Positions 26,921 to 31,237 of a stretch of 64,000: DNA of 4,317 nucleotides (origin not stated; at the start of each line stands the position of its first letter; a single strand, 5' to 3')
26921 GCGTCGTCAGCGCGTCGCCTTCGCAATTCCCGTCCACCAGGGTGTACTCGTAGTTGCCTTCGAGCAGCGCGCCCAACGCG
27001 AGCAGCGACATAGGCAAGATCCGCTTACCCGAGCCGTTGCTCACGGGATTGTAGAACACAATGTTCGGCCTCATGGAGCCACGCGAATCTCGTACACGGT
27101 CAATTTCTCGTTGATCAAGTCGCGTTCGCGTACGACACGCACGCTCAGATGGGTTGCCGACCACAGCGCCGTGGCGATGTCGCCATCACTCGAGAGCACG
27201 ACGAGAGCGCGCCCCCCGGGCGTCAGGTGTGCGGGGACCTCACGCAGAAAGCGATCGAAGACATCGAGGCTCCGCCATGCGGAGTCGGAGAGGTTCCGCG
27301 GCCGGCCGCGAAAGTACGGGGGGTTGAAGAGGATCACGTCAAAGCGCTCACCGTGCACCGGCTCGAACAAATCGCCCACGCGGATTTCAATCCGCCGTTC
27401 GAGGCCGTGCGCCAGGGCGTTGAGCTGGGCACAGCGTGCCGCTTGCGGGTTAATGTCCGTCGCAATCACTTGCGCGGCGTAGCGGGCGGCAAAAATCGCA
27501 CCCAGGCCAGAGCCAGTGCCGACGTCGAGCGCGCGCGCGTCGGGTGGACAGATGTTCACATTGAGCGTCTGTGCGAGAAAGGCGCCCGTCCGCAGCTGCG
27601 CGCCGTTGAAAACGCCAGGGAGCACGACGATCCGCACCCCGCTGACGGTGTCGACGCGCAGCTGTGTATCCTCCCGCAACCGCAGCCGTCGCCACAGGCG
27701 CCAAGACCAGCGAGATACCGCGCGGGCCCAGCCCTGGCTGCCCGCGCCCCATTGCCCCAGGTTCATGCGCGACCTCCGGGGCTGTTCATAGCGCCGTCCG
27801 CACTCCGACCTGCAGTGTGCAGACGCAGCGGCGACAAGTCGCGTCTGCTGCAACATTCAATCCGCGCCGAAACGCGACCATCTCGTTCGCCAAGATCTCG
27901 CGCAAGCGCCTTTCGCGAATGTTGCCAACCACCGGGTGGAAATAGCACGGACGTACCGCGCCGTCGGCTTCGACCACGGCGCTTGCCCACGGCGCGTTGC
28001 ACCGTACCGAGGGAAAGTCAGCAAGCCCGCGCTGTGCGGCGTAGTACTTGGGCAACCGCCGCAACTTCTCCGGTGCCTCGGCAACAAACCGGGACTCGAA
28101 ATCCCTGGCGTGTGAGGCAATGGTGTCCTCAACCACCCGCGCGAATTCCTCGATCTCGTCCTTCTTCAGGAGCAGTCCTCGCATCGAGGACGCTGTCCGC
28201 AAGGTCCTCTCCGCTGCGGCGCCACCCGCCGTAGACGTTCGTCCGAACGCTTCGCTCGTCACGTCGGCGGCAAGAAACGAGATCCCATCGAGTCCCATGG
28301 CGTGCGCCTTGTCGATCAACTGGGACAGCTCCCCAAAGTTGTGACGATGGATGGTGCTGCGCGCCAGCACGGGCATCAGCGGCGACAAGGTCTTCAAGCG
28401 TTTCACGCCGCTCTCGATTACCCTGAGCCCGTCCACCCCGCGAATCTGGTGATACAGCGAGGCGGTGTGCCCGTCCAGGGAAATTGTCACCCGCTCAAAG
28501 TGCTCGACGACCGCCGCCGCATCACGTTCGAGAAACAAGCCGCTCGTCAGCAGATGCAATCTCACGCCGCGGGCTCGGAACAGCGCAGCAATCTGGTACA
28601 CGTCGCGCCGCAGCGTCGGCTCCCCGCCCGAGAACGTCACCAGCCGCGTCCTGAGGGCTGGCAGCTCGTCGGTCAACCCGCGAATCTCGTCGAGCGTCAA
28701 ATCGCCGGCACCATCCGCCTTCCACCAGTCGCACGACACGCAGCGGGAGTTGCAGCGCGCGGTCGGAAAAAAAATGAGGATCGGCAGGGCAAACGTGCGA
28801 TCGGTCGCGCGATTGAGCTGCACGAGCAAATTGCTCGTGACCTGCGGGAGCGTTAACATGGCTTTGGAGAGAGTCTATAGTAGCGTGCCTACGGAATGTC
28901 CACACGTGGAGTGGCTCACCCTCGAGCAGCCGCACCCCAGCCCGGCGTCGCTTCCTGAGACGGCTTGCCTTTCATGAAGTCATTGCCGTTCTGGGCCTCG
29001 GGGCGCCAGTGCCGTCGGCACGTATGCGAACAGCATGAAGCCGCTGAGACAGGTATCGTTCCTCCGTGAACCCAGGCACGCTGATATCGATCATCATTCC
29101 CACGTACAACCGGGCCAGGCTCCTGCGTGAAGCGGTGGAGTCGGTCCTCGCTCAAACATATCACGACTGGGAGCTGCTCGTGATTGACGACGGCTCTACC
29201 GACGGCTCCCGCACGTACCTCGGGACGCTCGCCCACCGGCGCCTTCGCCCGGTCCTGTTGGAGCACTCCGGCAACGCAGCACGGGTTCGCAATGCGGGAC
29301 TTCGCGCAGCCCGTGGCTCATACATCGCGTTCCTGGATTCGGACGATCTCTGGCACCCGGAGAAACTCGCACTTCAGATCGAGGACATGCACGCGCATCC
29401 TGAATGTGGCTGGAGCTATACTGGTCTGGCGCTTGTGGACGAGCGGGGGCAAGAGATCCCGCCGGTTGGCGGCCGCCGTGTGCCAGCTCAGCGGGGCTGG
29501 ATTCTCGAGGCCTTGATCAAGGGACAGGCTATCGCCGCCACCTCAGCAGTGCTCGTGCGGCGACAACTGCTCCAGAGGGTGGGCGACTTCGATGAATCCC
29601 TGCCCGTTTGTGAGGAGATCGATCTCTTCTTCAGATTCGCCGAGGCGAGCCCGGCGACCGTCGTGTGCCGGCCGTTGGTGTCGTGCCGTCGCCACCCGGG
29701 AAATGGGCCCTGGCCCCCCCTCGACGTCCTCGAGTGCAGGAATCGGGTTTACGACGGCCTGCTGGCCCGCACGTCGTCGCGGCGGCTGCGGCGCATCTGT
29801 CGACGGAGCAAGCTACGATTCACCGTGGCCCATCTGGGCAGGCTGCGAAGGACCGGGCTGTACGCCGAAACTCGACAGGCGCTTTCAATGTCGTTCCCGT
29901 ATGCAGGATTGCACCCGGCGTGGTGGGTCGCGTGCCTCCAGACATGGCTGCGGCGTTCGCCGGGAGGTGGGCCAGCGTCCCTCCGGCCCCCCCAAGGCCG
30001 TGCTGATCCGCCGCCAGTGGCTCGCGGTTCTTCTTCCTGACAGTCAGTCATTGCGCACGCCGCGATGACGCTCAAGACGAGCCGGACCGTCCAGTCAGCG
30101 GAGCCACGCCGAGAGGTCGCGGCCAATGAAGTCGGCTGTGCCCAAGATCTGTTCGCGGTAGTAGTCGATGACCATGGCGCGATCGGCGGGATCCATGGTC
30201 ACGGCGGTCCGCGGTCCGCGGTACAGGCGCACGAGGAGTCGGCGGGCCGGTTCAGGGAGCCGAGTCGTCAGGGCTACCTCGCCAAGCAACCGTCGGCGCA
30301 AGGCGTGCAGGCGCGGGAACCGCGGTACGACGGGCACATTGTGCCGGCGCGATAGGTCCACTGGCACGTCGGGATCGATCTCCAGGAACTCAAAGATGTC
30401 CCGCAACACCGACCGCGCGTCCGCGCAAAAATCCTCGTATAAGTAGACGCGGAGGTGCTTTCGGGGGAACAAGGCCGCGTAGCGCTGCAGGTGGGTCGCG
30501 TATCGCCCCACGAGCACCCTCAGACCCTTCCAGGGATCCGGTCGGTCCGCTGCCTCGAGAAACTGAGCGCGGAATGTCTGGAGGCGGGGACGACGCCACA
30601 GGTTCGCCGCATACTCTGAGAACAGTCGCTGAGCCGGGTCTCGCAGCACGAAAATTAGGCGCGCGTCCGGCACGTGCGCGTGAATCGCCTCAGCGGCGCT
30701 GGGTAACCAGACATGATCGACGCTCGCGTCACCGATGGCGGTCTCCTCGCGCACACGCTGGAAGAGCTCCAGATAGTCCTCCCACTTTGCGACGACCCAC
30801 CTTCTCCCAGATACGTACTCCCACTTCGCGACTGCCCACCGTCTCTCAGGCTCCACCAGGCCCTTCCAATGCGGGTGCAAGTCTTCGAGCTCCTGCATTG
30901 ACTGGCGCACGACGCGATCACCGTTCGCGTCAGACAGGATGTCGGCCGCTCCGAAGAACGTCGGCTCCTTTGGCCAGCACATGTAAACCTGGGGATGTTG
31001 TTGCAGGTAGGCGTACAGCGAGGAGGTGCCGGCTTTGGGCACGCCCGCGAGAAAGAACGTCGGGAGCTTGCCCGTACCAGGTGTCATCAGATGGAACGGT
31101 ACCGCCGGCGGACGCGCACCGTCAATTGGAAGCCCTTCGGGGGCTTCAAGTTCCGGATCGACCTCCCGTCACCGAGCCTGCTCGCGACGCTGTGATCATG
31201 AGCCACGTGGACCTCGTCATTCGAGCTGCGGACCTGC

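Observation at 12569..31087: An 18.5-kb accessory cluster with five radical SAM enzymes and glycan-decorating enzymes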

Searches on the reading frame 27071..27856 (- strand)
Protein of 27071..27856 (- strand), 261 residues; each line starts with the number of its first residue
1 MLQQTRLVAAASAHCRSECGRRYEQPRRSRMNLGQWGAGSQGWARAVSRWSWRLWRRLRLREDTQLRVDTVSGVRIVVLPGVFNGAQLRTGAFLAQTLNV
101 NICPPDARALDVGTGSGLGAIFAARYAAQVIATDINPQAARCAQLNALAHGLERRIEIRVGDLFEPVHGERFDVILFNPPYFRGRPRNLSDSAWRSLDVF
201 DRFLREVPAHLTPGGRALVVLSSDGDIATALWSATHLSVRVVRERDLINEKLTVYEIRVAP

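Call 6: search_protein_families(library=pfam, proteins=[window:27071-27856:-], max_evalue=0.01)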
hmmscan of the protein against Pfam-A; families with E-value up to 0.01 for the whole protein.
window:27071-27856:- (261 aa): 14 families
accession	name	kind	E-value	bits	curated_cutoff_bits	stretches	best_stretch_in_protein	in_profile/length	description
PF05175.20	MTS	-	1.8e-19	70.4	23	1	74-231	2-150/170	Methyltransferase small domain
PF08241.18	Methyltransf_11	-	2.6e-09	38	21.2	1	110-177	1-66/95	Methyltransferase domain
PF13649.12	Methyltransf_25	-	5.1e-09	37.2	27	1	110-178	2-71/97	Methyltransferase domain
PF06325.19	PrmA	-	5.1e-09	36.5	22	1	105-178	161-233/296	Ribosomal protein L11 methyltransferase (PrmA)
PF13847.12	Methyltransf_31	-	1.8e-08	34.6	27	1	107-220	5-110/145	Methyltransferase domain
PF01170.24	UPF0020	-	5.9e-08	33.1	22.3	1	123-234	72-179/197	RMKL-like, methyltransferase domain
PF08242.18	Methyltransf_12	-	6.6e-07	30.4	30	1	110-177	1-71/98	Methyltransferase domain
PF09445.16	Methyltransf_15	-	1.9e-06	28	22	1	109-177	4-77/165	RNA cap guanine-N2 methyltransferase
PF12847.13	Methyltransf_18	-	2.1e-05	25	27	1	101-176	10-87/151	Methyltransferase domain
PF13489.12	Methyltransf_23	-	2.5e-05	24.5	27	1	102-178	19-88/164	Methyltransferase domain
PF03602.21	Cons_hypoth95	-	6.7e-05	23.1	24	1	106-184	42-126/182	Conserved hypothetical protein 95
PF02384.22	N6_Mtase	-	0.00023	21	20.4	1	131-222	81-184/311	N-6 DNA Methylase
PF05971.18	Methyltransf_10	-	0.00024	21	23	1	104-185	101-191/299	RNA methyltransferase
PF02527.21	GidB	-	0.0036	17.1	27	1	108-176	51-120/184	rRNA small subunit methyltransferase G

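Call 8: search_protein_families(library=ncbifam, proteins=[window:27071-27856:-], max_evalue=0.001)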
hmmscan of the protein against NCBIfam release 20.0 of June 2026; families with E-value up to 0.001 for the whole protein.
window:27071-27856:- (261 aa): 28 families (the best 25 are shown)
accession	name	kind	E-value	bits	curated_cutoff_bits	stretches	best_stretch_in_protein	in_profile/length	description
NF011529.0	PRK14968.1-3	equivalog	7.5e-29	100.6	162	1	94-257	26-194/198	putative methyltransferase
TIGR00537.1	hemK_rel_arch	hypoth_equivalog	5.7e-25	88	87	1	106-255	21-176/179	HemK2/MTQ2 family protein methyltransferase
NF011530.0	PRK14968.1-4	equivalog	2.9e-23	82.3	243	1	93-256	27-194/202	putative methyltransferase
NF011527.0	PRK14968.1-1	equivalog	7.1e-20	71.5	242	1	93-258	23-190/192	putative methyltransferase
TIGR03534.1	RF_mod_PrmC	equivalog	5.4e-18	65.4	199.1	1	105-189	86-174/253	peptide chain release factor N(5)-glutamine methyltransferase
TIGR03533.1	L3_gln_methyl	equivalog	2.2e-16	60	229.7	1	107-182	123-200/284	50S ribosomal protein L3 N(5)-glutamine methyltransferase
TIGR00536.1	hemK_fam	subfamily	1.2e-14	54.1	115.5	1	106-185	115-196/286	HemK family protein methyltransferase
NF011528.0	PRK14968.1-2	equivalog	3.1e-11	43.2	171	1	106-183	39-119/205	putative methyltransferase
TIGR03704.1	PrmC_rel_meth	equivalog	5.5e-11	42.4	248.8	1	71-225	52-220/251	putative protein N(5)-glutamine methyltransferase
NF007023.0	PRK09489.1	equivalog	8.2e-11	41.7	295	1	51-220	144-302/342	16S rRNA (guanine(1207)-N(2))-methyltransferase RsmC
NF002421.0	PRK01544.1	equivalog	1.7e-10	40.3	567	1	61-182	96-217/524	bifunctional peptide chain release factor N(5)-glutamine methyltransferase PrmC/tRNA (guanosine(46)-N7)-methyltransferase TrmB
NF047853.1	tRm6a37MtseTrmN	equivalog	1.6e-09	37.8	350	1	107-185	45-128/244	tRNA(1)(Val) (adenine(37)-N(6))-methyltransferase TrmN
NF053718.1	23SC1962Mtase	equivalog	2.8e-08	32.9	575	1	89-190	192-299/383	23S rRNA (cytosine(1962)-C(5))-methyltransferase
NF001790.0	PRK00517.3-3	equivalog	5.3e-08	32.5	269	1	74-177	91-197/262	50S ribosomal protein L11 methyltransferase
NF043040.1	corrin_prot_MT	hypoth_equivalog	3.9e-07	29.7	180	1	101-176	37-115/216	corrinoid protein-associated methyltransferase CpaM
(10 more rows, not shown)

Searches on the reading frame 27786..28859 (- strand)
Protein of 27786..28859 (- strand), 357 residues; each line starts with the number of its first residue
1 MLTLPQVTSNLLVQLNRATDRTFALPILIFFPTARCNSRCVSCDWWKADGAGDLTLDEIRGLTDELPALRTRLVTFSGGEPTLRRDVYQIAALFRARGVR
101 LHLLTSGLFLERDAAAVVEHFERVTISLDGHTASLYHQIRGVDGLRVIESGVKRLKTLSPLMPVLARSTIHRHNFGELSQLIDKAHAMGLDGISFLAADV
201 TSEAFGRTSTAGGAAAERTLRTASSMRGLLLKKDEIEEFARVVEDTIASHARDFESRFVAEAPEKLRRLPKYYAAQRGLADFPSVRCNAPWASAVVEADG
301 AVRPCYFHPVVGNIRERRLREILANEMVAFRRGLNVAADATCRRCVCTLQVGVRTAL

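Call 6: search_protein_families(library=pfam, proteins=[window:27786-28859:-], max_evalue=0.01)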
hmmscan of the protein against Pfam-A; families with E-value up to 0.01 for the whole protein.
window:27786-28859:- (357 aa): 3 families
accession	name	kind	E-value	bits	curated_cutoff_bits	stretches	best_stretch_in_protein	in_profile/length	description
PF04055.27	Radical_SAM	-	7.9e-16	59.1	29.5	1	32-158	3-139/166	Radical SAM superfamily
PF13186.11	SPASM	-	2.6e-11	44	21.5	1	287-345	1-66/67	Iron-sulfur cluster-binding domain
PF13353.11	Fer4_12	-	9.2e-05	23.2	22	1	36-132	15-117/137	4Fe-4S single cluster domain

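Call 8: search_protein_families(library=ncbifam, proteins=[window:27786-28859:-], max_evalue=0.001)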
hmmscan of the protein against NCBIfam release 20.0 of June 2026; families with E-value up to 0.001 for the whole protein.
window:27786-28859:- (357 aa): 47 families (the best 25 are shown)
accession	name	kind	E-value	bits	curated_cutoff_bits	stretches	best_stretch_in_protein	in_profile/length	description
TIGR04545.1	rSAM_ahbD_hemeb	equivalog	8.7e-22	78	500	1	33-191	7-168/339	heme b synthase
TIGR04051.1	rSAM_NirJ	equivalog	9.5e-19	67.6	515.45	1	26-345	2-315/354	heme d1 biosynthesis radical SAM protein NirJ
NF045574.1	sacti_mat_StsB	exception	1.3e-18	67.2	625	1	33-157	103-230/466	StsB family radical SAM/SPASM domain sactipeptide maturase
TIGR04250.1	SCM_rSAM_ScmE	equivalog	2.3e-18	66.2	400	1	33-345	10-317/358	SynChlorMet cassette radical SAM/SPASM protein ScmE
TIGR04546.1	rSAM_ahbC_deAc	equivalog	2.9e-18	65.8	650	1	26-195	39-210/390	12,18-didecarboxysiroheme deacetylase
TIGR04317.1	W_rSAM_matur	equivalog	4.6e-18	65.5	380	1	32-193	10-179/349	tungsten cofactor oxidoreductase radical SAM maturase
TIGR04054.1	rSAM_NirJ1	equivalog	1e-17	63.9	650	1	26-195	36-207/387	putative heme d1 biosynthesis radical SAM protein NirJ1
TIGR04303.1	GeoRSP_rSAM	equivalog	1.7e-16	60.7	400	1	35-195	14-174/325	GeoRSP system radical SAM/SPASM protein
TIGR04055.1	rSAM_NirJ2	equivalog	5.7e-16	58.9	500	1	32-190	6-166/326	putative heme d1 biosynthesis radical SAM protein NirJ2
TIGR04053.2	TIGR04053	equivalog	7.5e-16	58.3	395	1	26-328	7-318/366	TIGR04053 family radical SAM/SPASM domain-containing protein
TIGR02668.1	moaA_archaeal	equivalog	7.5e-16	58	325.25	1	33-187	17-175/303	GTP 3',8-cyclase MoaA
TIGR03962.1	mycofact_rSAM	equivalog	5.4e-15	55.4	265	1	26-189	11-177/339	mycofactocin radical SAM maturase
TIGR04347.1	pseudo_SAM_Halo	equivalog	1.6e-14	54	525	1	24-199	36-213/390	TIGR04347 family pseudo-SAM/SPASM protein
NF001199.0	PRK00164.2-1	equivalog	2.6e-14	53.1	231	1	33-185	19-175/308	GTP 3',8-cyclase MoaA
TIGR03961.1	rSAM_PTO1314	hypoth_equivalog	7.1e-14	51.8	306.05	1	35-190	32-183/332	PTO1314 family radical SAM protein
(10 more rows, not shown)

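Call 37: search_solved_structures(query=window:27786-28859:-, max_evalue=0.001)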
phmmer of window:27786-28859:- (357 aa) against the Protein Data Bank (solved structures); distinct sequences matched with E-value up to 0.001: 6.
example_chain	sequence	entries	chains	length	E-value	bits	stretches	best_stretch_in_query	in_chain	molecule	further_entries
7vob_C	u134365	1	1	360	2.5e-09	39.9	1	34-181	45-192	Cytosylglucuronate decarboxylase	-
7voc_C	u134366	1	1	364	2.6e-09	39.8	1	34-181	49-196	Cytosylglucuronate decarboxylase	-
6c8v_A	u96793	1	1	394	7.5e-07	31.7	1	31-192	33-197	Coenzyme PQQ synthesis protein E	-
2fb2_A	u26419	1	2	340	9.5e-05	24.8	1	31-140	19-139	Molybdenum cofactor biosynthesis protein A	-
6efn_A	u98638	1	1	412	0.00011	24.7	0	33-188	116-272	Sporulation killing factor maturation protein SkfB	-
1tv7_A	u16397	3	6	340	0.00019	23.8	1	33-140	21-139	Molybdenum cofactor biosynthesis protein A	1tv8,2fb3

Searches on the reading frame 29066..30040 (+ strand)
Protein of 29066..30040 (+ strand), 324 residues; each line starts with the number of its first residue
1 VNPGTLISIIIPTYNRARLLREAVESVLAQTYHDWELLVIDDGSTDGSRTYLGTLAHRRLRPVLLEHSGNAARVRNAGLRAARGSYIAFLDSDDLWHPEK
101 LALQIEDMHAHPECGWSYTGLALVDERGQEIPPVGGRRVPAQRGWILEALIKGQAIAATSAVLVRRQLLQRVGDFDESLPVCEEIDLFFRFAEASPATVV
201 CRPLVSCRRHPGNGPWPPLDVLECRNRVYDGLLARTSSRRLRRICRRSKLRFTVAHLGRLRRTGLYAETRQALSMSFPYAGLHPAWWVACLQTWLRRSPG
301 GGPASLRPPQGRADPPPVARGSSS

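Call 6: search_protein_families(library=pfam, proteins=[window:29066-30040:+], max_evalue=0.01)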
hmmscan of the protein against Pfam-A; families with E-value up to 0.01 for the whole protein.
window:29066-30040:+ (324 aa): 4 families
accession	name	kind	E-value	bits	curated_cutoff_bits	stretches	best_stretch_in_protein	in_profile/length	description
PF00535.33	Glycos_transf_2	-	3.6e-31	108.8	23.3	1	8-113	1-108/168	Glycosyl transferase family 2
PF10111.15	Glyco_tranf_2_2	-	2.8e-17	63.5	27.3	1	8-199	1-207/276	Glycosyltransferase like family 2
PF13641.12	Glyco_tranf_2_3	-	2.1e-13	51.3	27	1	7-201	3-204/230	Glycosyltransferase like family 2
PF13704.12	Glyco_tranf_2_4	-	0.0017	19.2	27.5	1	20-97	7-85/98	Glycosyl transferase family 2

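Call 8: search_protein_families(library=ncbifam, proteins=[window:29066-30040:+], max_evalue=0.001)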
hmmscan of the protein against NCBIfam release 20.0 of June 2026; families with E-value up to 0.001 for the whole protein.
window:29066-30040:+ (324 aa): 22 families
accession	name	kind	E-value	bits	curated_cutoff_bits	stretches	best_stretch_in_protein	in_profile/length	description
NF047683.1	TeichurnBiosyTuaG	equivalog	3.1e-35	122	400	1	5-166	6-163/252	teichuronic acid biosynthesis protein TuaG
NF041875.1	EPS_EpsD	equivalog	1.8e-22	80.2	370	1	7-194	1-192/325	exopolysaccharide biosynthesis glycosyltransferase EpsD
TIGR03965.1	mycofact_glyco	equivalog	3.6e-22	78.9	280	2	7-99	76-170/467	mycofactocin biosynthesis glycosyltransferase MftF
NF007482.0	PRK10073.1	equivalog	5.3e-20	71.7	423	1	3-99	4-101/334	glycosyltransferase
NF053739.1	GlytfEpsEBac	equivalog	9.5e-19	67.4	450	1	7-193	3-187/265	glycosyltransferase EpsE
NF007453.0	PRK10018.1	equivalog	3.4e-18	66.3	382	1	5-108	6-111/280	colanic acid biosynthesis glycosyltransferase WcaA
TIGR04017.1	WcaA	equivalog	1.2e-17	64.5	495.75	1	5-110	5-112/279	colanic acid biosynthesis glycosyltransferase WcaA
TIGR04283.1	glyco_like_mftF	equivalog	1.2e-17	64.3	182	1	7-215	1-194/221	TIGR04283 family arsenosugar biosynthesis glycosyltransferase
TIGR03937.1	PgaC_IcaA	equivalog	2.7e-17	62.9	422.3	1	6-192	46-234/407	poly-beta-1,6-N-acetyl-D-glucosamine synthase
NF050050.1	ProtGlycPglI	equivalog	1e-16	61.2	500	1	6-106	3-106/306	GalNAc(5)-diNAcBac-PP-undecaprenol beta-1,3-glucosyltransferase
NF038299.1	EPS_HpsN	equivalog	5.7e-13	48.5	425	1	6-115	2-113/317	hormogonium polysaccharide biosynthesis glycosyltransferase HpsN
NF038302.1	EPS_HpsE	equivalog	4.1e-11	42.4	300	1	7-115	3-118/307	hormogonium polysaccharide biosynthesis glycosyltransferase HpsE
TIGR03111.1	glyc2_xrt_Gpos1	hypoth_equivalog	7.4e-09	34.9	363.95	1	7-125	51-172/439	TIGR03111 family XrtG-associated glycosyltransferase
NF041394.1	GtaseAglG_Halo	equivalog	3.7e-08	33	440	1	7-102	3-101/304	glucosyl-dolichyl phosphate glucuronosyltransferase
NF050819.1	PolSacchBiosHfsG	equivalog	4.8e-07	29.2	500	1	7-179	14-187/302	polysaccharide biosynthesis protein HfsG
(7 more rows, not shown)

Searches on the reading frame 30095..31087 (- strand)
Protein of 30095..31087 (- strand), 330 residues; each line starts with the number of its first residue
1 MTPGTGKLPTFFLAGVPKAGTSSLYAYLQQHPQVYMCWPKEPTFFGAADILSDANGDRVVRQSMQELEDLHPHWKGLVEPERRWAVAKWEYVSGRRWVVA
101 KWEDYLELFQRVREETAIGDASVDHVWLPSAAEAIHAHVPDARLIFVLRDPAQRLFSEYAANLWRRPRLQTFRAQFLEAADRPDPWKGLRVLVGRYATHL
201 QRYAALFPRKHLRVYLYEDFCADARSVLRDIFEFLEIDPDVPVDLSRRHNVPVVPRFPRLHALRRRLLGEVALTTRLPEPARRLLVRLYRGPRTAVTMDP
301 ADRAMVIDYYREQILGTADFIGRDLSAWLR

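Call 6: search_protein_families(library=pfam, proteins=[window:30095-31087:-], max_evalue=0.01)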
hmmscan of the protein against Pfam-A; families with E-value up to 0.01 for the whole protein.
window:30095-31087:- (330 aa): 2 families
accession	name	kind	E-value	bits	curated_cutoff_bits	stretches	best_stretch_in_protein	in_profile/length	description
PF13469.12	Sulfotransfer_3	-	3.6e-20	73.6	27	1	9-238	1-213/216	Sulfotransferase family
PF00685.33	Sulfotransfer_1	-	1.6e-12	47.8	22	1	10-238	3-182/255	Sulfotransferase domain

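Call 8: search_protein_families(library=ncbifam, proteins=[window:30095-31087:-], max_evalue=0.001)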
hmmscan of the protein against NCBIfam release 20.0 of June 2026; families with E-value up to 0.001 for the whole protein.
window:30095-31087:- (330 aa): 0 families

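Call 9: find_encoding_contigs(protein=window:30095-31087:-, flank=10000, max_places=6)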
Protein window:30095-31087:- (330 aa): 21 contigs read that carry it; 6 places shown.
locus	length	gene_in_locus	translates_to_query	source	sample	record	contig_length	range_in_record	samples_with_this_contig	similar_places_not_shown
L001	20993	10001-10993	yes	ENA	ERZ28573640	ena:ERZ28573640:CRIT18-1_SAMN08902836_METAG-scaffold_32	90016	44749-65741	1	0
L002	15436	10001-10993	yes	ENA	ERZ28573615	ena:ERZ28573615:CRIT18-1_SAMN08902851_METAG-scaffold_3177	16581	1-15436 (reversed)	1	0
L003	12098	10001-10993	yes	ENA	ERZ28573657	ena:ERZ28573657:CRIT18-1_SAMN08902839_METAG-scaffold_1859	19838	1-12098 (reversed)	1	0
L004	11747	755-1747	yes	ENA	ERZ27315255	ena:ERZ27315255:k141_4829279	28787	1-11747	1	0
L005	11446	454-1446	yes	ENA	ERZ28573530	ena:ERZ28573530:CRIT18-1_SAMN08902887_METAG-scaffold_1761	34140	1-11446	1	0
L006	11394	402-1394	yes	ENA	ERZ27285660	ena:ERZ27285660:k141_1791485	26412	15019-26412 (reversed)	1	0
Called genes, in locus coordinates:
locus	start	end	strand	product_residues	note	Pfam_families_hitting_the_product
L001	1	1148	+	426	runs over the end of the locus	PF04286:DUF445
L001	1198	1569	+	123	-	-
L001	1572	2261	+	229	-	PF09335:VTT_dom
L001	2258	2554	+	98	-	PF14542:Acetyltransf_CG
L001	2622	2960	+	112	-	PF06170:DUF983 (weak)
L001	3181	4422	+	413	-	PF06537:DHOR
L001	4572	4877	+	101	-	-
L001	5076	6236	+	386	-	PF10282:Lactonase (weak)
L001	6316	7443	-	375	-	PF00672:HAMP (weak), PF00512:HisKA, PF02518:HATPase_c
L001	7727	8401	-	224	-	PF00072:Response_reg, PF00486:Trans_reg_C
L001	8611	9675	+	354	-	PF01625:PMSR, PF01641:SelR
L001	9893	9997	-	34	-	-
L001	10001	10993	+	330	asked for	PF00685:Sulfotransfer_1, PF13469:Sulfotransfer_3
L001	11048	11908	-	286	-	PF00535:Glycos_transf_2, PF10111:Glyco_tranf_2_2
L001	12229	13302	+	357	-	PF04055:Radical_SAM, PF13186:SPASM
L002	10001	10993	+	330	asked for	PF00685:Sulfotransfer_1, PF13469:Sulfotransfer_3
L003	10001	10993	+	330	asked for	PF00685:Sulfotransfer_1, PF13469:Sulfotransfer_3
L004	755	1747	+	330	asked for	PF00685:Sulfotransfer_1, PF13469:Sulfotransfer_3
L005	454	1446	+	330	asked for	PF00685:Sulfotransfer_1, PF13469:Sulfotransfer_3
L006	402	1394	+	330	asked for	PF00685:Sulfotransfer_1, PF13469:Sulfotransfer_3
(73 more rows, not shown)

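Call 36: search_solved_structures(query=window:30095-31087:-, max_evalue=0.01)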
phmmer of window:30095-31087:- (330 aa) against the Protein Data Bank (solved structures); distinct sequences matched with E-value up to 0.01: 15.
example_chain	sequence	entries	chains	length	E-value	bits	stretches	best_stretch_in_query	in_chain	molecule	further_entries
3rnl_A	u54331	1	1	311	2.5e-32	115.5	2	101-330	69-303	Sulfotransferase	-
1t8t_A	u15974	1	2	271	1.2e-11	47.5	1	131-237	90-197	heparan sulfate D-glucosaminyl 3-O-sulfotransferase 3A1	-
1t8u_A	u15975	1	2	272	1.2e-11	47.5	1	131-237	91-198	heparan sulfate D-glucosaminyl 3-O-sulfotransferase 3A1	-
6xkg_B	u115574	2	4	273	1.2e-11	47.5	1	131-237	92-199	Heparan sulfate glucosamine 3-O-sulfotransferase 3A1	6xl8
1zrh_A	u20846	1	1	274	7.8e-08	35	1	128-241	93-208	Heparan sulfate glucosamine 3-O-sulfotransferase 1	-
3uan_A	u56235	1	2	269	2.6e-07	33.2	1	128-241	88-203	Heparan sulfate glucosamine 3-O-sulfotransferase 1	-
1vkj_A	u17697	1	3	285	3.3e-07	32.9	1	128-241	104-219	heparan sulfate (glucosamine) 3-O-sulfotransferase 1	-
1nst_A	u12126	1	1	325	4.1e-05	26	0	7-44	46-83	HEPARAN SULFATE N-DEACETYLASE/N-SULFOTRANSFERASE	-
8ccy_A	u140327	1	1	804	0.00063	22.1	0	7-44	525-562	Bifunctional heparan sulfate N-deacetylase/N-sulfotransferase 1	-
8chs_A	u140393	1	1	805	0.00063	22.1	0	7-44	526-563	Bifunctional heparan sulfate N-deacetylase/N-sulfotransferase 1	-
9f6z_A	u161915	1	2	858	0.00079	21.8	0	7-44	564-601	Bifunctional heparan sulfate N-deacetylase/N-sulfotransferase 1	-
8cd0_A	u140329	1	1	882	0.00086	21.7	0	7-44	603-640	Bifunctional heparan sulfate N-deacetylase/N-sulfotransferase 1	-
3bd9_A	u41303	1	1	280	0.0023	20.2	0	133-241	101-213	Heparan sulfate glucosamine 3-O-sulfotransferase 5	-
2z6v_A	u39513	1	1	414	0.0052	19.1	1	103-243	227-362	Putative uncharacterized protein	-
7scd_A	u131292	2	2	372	0.0061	18.9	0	133-241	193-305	Thioredoxin 1,Heparan sulfate glucosamine 3-O-sulfotransferase 5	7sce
